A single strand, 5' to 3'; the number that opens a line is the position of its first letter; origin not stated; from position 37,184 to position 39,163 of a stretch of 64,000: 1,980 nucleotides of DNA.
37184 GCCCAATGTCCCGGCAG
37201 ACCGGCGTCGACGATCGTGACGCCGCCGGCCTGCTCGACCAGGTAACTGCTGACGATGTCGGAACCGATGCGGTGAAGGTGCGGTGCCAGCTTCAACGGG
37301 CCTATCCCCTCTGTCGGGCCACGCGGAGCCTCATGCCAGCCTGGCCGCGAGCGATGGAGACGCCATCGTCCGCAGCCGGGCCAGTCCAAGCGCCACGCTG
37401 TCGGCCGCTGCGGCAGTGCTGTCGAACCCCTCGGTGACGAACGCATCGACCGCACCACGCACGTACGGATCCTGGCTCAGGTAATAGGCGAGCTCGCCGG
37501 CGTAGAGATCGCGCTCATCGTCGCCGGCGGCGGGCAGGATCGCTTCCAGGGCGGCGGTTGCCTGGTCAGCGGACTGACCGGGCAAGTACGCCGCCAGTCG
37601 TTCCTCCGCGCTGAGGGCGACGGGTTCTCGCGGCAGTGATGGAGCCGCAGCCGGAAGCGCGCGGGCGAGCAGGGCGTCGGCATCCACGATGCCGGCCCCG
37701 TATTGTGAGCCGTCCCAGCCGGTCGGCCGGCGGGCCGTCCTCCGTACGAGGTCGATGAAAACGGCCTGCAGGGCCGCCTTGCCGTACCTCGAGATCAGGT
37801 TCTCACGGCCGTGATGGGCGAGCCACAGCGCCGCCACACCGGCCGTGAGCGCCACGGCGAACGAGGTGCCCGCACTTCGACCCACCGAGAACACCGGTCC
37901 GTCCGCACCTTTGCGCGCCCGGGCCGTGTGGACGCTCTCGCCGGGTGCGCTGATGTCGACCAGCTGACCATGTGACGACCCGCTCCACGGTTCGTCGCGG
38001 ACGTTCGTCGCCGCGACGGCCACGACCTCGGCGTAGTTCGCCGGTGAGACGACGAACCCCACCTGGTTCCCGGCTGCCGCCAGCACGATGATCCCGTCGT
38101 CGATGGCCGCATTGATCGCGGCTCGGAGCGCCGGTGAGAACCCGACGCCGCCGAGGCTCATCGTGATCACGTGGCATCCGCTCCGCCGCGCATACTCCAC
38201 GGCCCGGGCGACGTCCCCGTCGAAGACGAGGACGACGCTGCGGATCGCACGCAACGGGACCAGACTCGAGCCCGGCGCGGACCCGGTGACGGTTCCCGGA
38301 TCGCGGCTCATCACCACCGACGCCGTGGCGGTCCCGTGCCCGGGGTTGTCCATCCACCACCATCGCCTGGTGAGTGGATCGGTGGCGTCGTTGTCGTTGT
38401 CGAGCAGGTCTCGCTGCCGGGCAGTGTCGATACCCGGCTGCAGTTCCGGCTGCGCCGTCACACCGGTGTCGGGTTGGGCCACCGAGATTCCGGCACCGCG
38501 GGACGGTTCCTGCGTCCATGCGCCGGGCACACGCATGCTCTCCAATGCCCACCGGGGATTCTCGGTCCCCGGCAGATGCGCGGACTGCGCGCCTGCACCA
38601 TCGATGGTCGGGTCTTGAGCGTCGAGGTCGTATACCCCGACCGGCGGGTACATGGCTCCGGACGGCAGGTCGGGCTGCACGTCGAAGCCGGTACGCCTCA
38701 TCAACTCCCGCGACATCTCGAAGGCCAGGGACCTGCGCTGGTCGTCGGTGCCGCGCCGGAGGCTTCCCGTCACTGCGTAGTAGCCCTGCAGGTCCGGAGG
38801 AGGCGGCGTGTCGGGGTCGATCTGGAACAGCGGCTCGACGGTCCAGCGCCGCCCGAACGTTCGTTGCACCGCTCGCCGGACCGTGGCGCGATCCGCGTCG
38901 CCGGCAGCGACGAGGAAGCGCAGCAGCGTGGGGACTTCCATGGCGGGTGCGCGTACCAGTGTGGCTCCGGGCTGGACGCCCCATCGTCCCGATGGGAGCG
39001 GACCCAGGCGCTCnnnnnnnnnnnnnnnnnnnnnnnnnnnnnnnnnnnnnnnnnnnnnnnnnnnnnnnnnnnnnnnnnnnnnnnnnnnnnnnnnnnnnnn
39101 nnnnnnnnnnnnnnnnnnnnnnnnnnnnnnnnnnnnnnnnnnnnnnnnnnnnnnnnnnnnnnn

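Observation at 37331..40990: Cytoplasmic giant protein of roughly 1220 aa fusing an S41 peptidase to an S8 subtilase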

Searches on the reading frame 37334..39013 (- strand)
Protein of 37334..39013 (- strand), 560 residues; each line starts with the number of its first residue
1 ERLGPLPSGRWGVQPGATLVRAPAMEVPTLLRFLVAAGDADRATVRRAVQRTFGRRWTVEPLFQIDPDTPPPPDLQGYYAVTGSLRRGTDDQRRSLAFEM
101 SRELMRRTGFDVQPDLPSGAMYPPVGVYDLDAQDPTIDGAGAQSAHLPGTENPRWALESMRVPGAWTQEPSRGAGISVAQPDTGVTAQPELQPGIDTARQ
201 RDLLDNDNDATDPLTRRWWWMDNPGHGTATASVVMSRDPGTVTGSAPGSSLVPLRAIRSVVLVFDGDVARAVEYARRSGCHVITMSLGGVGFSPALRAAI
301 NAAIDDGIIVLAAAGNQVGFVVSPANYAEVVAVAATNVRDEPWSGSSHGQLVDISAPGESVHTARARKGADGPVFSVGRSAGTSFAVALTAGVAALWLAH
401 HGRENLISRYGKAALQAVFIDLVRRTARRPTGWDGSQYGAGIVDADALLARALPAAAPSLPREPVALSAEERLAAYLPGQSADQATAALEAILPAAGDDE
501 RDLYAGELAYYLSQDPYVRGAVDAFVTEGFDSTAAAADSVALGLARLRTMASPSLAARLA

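Call 21: find_homologous_proteins(query=window:37334-39013:-)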
Query window:37334-39013:- (560 aa): 1178 proteins with E <= 0.001 among 8000 candidates; the best 120 are listed.
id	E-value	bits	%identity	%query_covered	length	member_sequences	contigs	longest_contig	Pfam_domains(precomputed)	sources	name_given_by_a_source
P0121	0.0e+0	1044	84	100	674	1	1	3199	PF00082.28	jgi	jgi:hypothetical protein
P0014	0.0e+0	1042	85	100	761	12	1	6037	PF00082.28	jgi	jgi:Subtilase family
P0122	0.0e+0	1013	86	96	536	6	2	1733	PF00082.28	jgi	jgi:hypothetical protein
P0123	1.1e-248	844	70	100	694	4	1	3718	PF00082.28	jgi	jgi:hypothetical protein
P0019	6.3e-222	756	65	100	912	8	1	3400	PF03572.24,PF00082.28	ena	-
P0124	8.1e-217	739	63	99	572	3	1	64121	PF00082.28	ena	-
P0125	5.8e-210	717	62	100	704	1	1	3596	PF00082.28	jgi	jgi:hypothetical protein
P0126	1.6e-208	712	63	100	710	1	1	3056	PF00082.28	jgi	jgi:hypothetical protein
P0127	6.6e-207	707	65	86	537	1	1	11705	PF00082.28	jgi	jgi:hypothetical protein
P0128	5.9e-206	703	62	100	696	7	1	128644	PF00082.28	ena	-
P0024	1.9e-205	702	64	100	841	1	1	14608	PF00082.28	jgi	jgi:hypothetical protein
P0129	9.2e-202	690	65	88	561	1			PF00082.28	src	-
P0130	2.6e-195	668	67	81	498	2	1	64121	PF00082.28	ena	-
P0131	1.5e-180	620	76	68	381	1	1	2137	PF00082.28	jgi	jgi:hypothetical protein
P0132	2.1e-159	550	64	71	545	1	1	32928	PF00082.28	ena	-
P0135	2.9e-129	450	47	95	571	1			PF00082.28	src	-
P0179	1.2e-127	445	47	95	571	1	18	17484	PF00082.28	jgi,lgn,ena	jgi:subtilisin family serine protease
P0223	9.5e-117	409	48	85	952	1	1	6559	PF00082.28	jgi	jgi:hypothetical protein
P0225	9.0e-116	406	47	84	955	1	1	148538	PF00082.28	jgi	jgi:subtilisin family serine protease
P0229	1.0e-113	399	46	90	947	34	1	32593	PF00082.28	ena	-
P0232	1.0e-111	392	47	85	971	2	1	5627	PF00082.28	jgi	jgi:hypothetical protein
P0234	5.9e-109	383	45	84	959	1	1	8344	PF00082.28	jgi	jgi:hypothetical protein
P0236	1.7e-108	382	44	95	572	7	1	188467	PF00082.28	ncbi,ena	-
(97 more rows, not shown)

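Call 22: find_encoding_contigs(protein=P0124, flank=7000, max_places=2)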
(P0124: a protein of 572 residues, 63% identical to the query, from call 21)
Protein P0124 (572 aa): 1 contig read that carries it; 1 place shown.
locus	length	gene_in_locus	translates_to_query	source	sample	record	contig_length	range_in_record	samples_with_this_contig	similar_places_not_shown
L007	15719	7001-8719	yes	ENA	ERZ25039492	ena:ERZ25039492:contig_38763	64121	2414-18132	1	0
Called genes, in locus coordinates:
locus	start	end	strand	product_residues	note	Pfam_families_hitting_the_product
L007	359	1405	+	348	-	PF07719:TPR_2 (faint), PF13428:TPR_14 (faint), PF13432:TPR_16 (faint), PF13424:TPR_12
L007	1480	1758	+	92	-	-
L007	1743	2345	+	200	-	PF00211:Guanylate_cyc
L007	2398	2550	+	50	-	-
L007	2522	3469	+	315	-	PF13384:HTH_23 (faint), PF13518:HTH_28 (faint), PF13551:HTH_29, PF13565:HTH_32, PF13358:DDE_3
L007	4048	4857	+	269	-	PF13358:DDE_3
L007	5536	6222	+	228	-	PF13489:Methyltransf_23, PF08241:Methyltransf_11, PF08242:Methyltransf_12, PF13649:Methyltransf_25 (weak)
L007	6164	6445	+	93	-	-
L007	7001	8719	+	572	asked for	PF00082:Peptidase_S8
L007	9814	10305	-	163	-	PF00072:Response_reg, PF08281:Sigma70_r4_2 (weak), PF00196:GerE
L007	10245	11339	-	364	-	PF07730:HisKA_3, PF13581:HATPase_c_2 (faint), PF02518:HATPase_c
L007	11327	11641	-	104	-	-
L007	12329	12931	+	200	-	PF02517:Rce1-like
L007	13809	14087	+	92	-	PF07883:Cupin_2, PF02311:AraC_binding (weak)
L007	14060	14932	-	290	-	-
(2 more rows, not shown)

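Call 23: find_encoding_contigs(protein=P0236, flank=7000, max_places=2)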
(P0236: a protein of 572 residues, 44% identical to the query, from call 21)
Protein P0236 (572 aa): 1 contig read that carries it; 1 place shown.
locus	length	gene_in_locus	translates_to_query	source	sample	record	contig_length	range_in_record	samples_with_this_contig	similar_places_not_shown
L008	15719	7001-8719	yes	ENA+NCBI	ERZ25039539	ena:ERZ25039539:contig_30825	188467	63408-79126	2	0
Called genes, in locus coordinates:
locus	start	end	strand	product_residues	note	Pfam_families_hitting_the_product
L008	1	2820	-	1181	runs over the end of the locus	PF00486:Trans_reg_C, PF03704:BTAD, PF13424:TPR_12 (faint), PF25199:nSTAND_NTPase5 (faint), PF13191:AAA_16, PF13401:AAA_22 (faint)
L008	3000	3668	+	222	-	PF01814:Hemerythrin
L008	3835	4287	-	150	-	PF13404:HTH_AsnC-type, PF13412:HTH_24, PF01037:AsnC_trans_reg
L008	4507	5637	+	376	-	PF05222:AlaDh_PNT_N, PF01262:AlaDh_PNT_C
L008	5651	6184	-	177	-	PF25087:GMPPB_C (faint), PF25084:LbH_EIF2B (weak), PF00132:Hexapep, PF14602:Hexapep_2 (weak)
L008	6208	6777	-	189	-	PF00300:His_Phos_1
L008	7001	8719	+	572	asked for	PF00082:Peptidase_S8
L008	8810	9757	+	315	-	PF13622:4HBT_3 (faint), PF03061:4HBT, PF13279:4HBT_2 (faint), PF03061:4HBT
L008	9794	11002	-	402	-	PF01594:AI-2E_transport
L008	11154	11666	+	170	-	PF02834:LigT_PEase (faint), PF13563:2_5_RNA_ligase2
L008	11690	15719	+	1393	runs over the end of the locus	PF00271:Helicase_C, PF04408:WHD_HA2 (faint), PF21010:HA2_C, PF07717:OB_NTP_bind, PF11898:DUF3418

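Call 24: find_encoding_contigs(protein=P0179, flank=7000, max_places=3)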
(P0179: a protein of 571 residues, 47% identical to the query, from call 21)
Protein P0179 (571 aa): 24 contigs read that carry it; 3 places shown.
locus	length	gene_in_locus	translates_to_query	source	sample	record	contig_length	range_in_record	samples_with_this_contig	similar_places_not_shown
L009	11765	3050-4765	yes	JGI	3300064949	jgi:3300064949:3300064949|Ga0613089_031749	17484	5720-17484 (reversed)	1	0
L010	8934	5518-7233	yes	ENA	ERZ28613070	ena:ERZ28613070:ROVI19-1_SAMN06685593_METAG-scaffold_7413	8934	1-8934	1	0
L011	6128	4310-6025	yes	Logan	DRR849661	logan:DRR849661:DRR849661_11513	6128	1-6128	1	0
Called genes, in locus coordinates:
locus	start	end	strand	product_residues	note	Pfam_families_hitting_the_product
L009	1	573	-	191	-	?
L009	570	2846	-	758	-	-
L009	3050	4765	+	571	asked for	PF00082:Peptidase_S8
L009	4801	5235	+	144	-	PF07366:SnoaL, PF12680:SnoaL_2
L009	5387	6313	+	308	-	PF00296:Bac_luciferase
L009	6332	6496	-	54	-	-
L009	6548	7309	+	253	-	PF00486:Trans_reg_C (faint), PF03704:BTAD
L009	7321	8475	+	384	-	PF21320:WHD_Rv2258c, PF13489:Methyltransf_23, PF13847:Methyltransf_31, PF08241:Methyltransf_11, PF08242:Methyltransf_12, PF13649:Methyltransf_25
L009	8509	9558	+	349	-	PF00753:Lactamase_B, PF12706:Lactamase_B_2 (weak)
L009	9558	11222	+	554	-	PF06609:TRI12 (weak), PF07690:MFS_1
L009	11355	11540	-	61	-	-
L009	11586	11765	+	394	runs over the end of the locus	PF00144:Beta-lactamase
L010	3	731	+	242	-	?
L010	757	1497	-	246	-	PF13489:Methyltransf_23 (faint), PF08241:Methyltransf_11 (weak), PF08242:Methyltransf_12 (weak), PF13649:Methyltransf_25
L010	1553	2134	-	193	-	-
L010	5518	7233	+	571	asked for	PF00082:Peptidase_S8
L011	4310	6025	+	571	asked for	PF00082:Peptidase_S8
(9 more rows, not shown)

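Call 40: search_protein_families(library=pfam, proteins=[P0223, P0225, P0229, P0232, P0234, P0128, P0135, P0236, window:37334-39013:-], max_evalue=0.1)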
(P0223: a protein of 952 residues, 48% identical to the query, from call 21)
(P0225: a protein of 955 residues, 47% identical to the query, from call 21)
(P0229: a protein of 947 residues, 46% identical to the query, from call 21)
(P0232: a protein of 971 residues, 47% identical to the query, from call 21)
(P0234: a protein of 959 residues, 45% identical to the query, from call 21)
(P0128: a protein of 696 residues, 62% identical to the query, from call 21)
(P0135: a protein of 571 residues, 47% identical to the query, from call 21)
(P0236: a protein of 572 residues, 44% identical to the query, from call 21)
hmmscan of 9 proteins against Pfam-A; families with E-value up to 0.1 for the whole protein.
P0223 (952 aa): 2 families
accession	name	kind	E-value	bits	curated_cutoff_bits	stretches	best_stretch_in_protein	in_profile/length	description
PF00082.27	Peptidase_S8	-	1.6e-25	90.5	21.8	1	562-822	1-279/288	Subtilase family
PF06101.16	Vps62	-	0.00013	20.9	22.1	1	143-215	361-432/541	Vacuolar protein sorting-associated protein 62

P0225 (955 aa): 2 families
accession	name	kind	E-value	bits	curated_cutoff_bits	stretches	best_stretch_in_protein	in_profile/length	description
PF00082.27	Peptidase_S8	-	4.5e-29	102.1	21.8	1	558-811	1-273/288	Subtilase family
PF06101.16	Vps62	-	5.9e-05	22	22.1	1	144-215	361-432/541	Vacuolar protein sorting-associated protein 62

P0229 (947 aa): 2 families
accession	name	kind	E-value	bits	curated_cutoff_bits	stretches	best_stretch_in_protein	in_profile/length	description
PF00082.27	Peptidase_S8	-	1.3e-26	94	21.8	1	552-822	1-288/288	Subtilase family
PF06101.16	Vps62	-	0.00031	19.7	22.1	1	141-215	359-432/541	Vacuolar protein sorting-associated protein 62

P0232 (971 aa): 2 families
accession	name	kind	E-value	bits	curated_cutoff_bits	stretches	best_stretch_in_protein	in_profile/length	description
PF00082.27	Peptidase_S8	-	8.9e-26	91.3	21.8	1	563-815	1-273/288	Subtilase family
PF06101.16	Vps62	-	0.035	12.9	22.1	1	141-215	359-432/541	Vacuolar protein sorting-associated protein 62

P0234 (959 aa): 2 families
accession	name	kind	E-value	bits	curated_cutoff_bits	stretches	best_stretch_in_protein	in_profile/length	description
PF00082.27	Peptidase_S8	-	7.1e-28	98.2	21.8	1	561-831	1-288/288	Subtilase family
PF06101.16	Vps62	-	0.096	11.5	22.1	0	143-215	361-432/541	Vacuolar protein sorting-associated protein 62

P0128 (696 aa): 1 family
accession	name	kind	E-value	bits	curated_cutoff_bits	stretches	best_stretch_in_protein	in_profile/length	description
PF00082.27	Peptidase_S8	-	7.3e-29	101.4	21.8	1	283-513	1-259/288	Subtilase family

P0135 (571 aa): 1 family
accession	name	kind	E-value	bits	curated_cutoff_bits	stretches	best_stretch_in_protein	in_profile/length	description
PF00082.27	Peptidase_S8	-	3.4e-29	102.5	21.8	1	172-422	1-271/288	Subtilase family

P0236 (572 aa): 1 family
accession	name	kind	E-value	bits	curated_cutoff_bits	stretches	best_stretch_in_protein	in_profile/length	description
PF00082.27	Peptidase_S8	-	4.9e-28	98.7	21.8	1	165-420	1-276/288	Subtilase family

window:37334-39013:- (560 aa): 1 family
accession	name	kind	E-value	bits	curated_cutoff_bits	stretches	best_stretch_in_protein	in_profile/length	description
PF00082.27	Peptidase_S8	-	5.2e-29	101.9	21.8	1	173-418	1-268/288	Subtilase family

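Call 50: predict_structure(alignment_id=A3)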
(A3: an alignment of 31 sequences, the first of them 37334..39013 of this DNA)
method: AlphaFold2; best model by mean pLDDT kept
length: 560 residues; sequences in the alignment: 31
mean_pLDDT: 80.8   pTM: 0.86
mean pLDDT of the five models: 80.8, 78.5, 75.9, 74.8, 74.5
residues with pLDDT >= 90: 255; 70-90: 196; 50-70: 41; < 50: 68
segments of 3 or more residues with pLDDT < 50: 1-27, 119-144, 218-222, 316-324
pLDDT, mean of each block of 10 residues (from residue 1): 27 27 46 93 97 94 90 94 78 85 95 76 34 29 65 94 97 96 85 89 87 54 68 82 90 83 83 96 77 82 96 61 62 91 76 91 84 85 90 98 98 97 97 89 98 94 77 79 89 88 90 82 74 69 89 91
secondary structure, 60 per line:
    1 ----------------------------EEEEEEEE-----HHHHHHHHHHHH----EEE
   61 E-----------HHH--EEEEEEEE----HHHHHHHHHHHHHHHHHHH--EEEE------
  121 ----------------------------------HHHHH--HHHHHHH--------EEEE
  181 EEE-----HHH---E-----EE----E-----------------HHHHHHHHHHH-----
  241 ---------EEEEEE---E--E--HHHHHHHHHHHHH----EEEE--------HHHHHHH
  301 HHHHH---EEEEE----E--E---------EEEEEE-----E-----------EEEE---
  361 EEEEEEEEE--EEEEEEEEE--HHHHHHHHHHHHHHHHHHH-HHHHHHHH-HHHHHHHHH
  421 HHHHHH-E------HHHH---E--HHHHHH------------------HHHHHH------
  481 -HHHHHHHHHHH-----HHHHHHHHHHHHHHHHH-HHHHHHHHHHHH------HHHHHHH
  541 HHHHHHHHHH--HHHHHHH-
elements in order: E29-36 H42-53 E58-61 E78-85 H90-108 E111-114 H155-159 H162-168 E177-183 H225-235 E250-255 H265-277 E282-285 H294-305 E309-313 E331-336 E354-357 E361-369 E372-380 H383-401 H403-410 H412-426 H435-438 H445-450 H469-474 H482-492 H498-514 H516-527 H534-550 H553-559

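Call 54: fold_search(model_id=the predicted structure, library=pdb)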
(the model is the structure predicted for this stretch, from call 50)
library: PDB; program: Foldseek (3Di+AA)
matches with E <= 10: 729; with E <= 0.001: 255
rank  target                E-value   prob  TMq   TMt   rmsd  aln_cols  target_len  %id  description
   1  1mpt                  6.7e-18  1.00  0.43  0.85   3.6       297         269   28  CRYSTAL STRUCTURE OF A NEW ALKALINE SERINE PROTEASE (M-PROTEASE) FROM BACILLUS SP. KSM-K16 (released 1994-06-22)
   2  1c9m                  9.7e-18  1.00  0.43  0.87   3.2       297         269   27  BACILLUS LENTUS SUBTILSIN (SER 87) N76D/S103A/V104I (released 1999-10-06)
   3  5arb                  1.0e-17  1.00  0.43  0.87   3.2       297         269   27  Cooperative bio-metallic selectivity in a tailored protease enables creation of a C-C cross-coupling Heckase (released 2016-09-14)
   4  1q5p                  1.4e-17  1.00  0.43  0.86   3.2       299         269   27  S156E/S166D variant of Bacillus lentus subtilisin (released 2003-11-11)
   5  1st3                  1.6e-17  1.00  0.43  0.87   3.2       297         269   26  THE CRYSTAL STRUCTURE OF THE BACILLUS LENTUS ALKALINE PROTEASE, SUBTILISIN BL, AT 1.4 ANGSTROMS RESOLUTION (released 1994-01-31)
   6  1ndu                  1.7e-17  1.00  0.43  0.87   3.2       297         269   27  Bacillus lentus subtilisin variant S101G/V104N (released 2004-04-06)
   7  3whi_B                1.8e-17  1.00  0.53  0.81   5.0       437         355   22  Crystal structure of unautoprocessed form of IS1-inserted Pro-subtilisin E (released 2013-12-25)
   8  1c9j                  2.5e-17  1.00  0.43  0.87   3.2       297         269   27  BACILLUS LENTUS SUBTILISIN K27R/N87S/V104Y/N123S/T274A VARIANT (released 1999-10-06)
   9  1v5i_A                2.6e-17  1.00  0.44  0.86   3.0       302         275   26  Crystal structure of serine protease inhibitor POIA1 in complex with subtilisin BPN' (released 2005-03-08)
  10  1iav                  3.4e-17  1.00  0.43  0.87   3.2       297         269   27  STRUCTURE ON NATIVE (ASN 87) SUBTILISIN FROM BACILLUS LENTUS (released 2001-04-18)
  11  1s02                  3.8e-17  1.00  0.44  0.86   3.0       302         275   26  EFFECTS OF ENGINEERED SALT BRIDGES ON THE STABILITY OF SUBTILISIN BPN' (released 1992-01-15)
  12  1ak9                  4.0e-17  1.00  0.43  0.84   3.6       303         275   26  SUBTILISIN MUTANT 8321 (released 1997-11-12)
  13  1a2q                  4.5e-17  1.00  0.43  0.85   3.2       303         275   27  SUBTILISIN BPN' MUTANT 7186 (released 1998-04-29)
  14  1ubn                  4.7e-17  1.00  0.43  0.85   3.6       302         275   26  SELENOSUBTILISIN BPN (released 1999-06-08)
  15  1svn                  5.0e-17  1.00  0.43  0.86   3.3       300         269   27  SAVINASE (released 1996-10-14)
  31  3whi_A                2.1e-16  1.00  0.52  0.79   5.7       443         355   21  Crystal structure of unautoprocessed form of IS1-inserted Pro-subtilisin E (released 2013-12-25)
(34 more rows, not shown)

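Call 103: search_protein_families(library=padloc, proteins=[window:37334-39013:-], max_evalue=10)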
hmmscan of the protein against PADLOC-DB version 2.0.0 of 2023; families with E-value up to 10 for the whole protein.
window:37334-39013:- (560 aa): 0 families
